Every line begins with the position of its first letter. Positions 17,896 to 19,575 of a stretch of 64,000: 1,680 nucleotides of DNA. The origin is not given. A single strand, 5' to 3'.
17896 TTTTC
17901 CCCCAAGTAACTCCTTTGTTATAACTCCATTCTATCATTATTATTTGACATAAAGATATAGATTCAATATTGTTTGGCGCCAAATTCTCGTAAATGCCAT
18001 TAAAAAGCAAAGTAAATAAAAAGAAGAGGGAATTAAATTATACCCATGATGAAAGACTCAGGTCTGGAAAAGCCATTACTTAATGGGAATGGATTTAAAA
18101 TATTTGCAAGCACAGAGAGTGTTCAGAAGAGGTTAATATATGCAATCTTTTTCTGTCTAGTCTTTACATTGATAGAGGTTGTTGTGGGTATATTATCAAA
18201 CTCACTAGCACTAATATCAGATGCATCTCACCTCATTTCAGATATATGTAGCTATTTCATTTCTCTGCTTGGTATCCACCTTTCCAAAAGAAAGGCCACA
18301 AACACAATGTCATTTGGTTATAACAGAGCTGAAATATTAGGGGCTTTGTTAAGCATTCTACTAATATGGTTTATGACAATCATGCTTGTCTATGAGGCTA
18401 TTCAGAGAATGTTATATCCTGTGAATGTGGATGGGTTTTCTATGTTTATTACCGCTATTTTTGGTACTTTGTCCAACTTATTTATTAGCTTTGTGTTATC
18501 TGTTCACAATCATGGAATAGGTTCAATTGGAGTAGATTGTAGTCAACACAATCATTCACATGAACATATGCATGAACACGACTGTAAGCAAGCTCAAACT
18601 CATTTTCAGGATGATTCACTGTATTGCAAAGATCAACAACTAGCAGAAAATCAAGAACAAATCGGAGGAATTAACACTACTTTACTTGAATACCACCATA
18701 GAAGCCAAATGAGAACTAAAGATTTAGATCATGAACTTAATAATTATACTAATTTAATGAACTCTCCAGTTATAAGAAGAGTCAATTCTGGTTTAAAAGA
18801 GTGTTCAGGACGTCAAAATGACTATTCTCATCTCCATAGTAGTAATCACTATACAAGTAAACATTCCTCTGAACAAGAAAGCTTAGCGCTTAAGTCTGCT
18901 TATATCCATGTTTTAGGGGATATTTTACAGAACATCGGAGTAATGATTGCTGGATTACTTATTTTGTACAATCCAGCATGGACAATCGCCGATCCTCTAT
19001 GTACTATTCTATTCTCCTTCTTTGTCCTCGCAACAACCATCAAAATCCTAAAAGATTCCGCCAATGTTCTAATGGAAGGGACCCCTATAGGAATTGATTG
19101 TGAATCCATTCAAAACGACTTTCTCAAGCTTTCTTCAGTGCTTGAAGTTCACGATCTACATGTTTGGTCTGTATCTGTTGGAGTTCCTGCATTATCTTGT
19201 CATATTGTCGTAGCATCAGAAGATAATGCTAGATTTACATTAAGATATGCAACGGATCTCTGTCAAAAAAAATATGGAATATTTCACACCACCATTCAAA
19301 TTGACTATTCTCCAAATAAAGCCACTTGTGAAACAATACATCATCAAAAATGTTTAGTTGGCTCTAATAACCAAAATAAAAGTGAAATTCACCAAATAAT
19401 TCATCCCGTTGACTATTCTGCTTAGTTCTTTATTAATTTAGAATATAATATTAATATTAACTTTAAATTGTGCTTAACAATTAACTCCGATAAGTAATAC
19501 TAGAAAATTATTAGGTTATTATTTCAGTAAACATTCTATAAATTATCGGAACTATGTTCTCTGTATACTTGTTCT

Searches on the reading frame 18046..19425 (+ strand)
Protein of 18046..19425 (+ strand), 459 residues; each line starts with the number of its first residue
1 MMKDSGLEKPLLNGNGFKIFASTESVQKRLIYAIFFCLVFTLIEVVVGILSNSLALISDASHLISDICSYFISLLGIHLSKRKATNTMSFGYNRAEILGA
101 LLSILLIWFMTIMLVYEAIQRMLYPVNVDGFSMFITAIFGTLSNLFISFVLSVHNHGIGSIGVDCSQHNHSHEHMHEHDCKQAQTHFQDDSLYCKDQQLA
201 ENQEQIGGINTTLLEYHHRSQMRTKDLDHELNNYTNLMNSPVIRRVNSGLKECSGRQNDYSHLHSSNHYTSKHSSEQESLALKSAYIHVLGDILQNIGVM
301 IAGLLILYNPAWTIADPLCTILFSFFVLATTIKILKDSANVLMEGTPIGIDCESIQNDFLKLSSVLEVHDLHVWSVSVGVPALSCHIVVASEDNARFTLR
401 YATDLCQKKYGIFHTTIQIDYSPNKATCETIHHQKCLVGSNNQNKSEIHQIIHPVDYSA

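Call 25: search_protein_families(library=pfam, proteins=[window:18046-19425:+], max_evalue=0.00001)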
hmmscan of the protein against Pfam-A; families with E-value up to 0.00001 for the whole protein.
window:18046-19425:+ (459 aa): 2 families
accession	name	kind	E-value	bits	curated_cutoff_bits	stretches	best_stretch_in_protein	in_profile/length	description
PF01545.26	Cation_efflux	-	7.3e-40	137.3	26.6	1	30-343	1-198/198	Cation efflux family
PF16916.11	ZT_dimer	-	2.2e-10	40.8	26.7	1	349-420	3-76/78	Dimerisation domain of Zinc Transporter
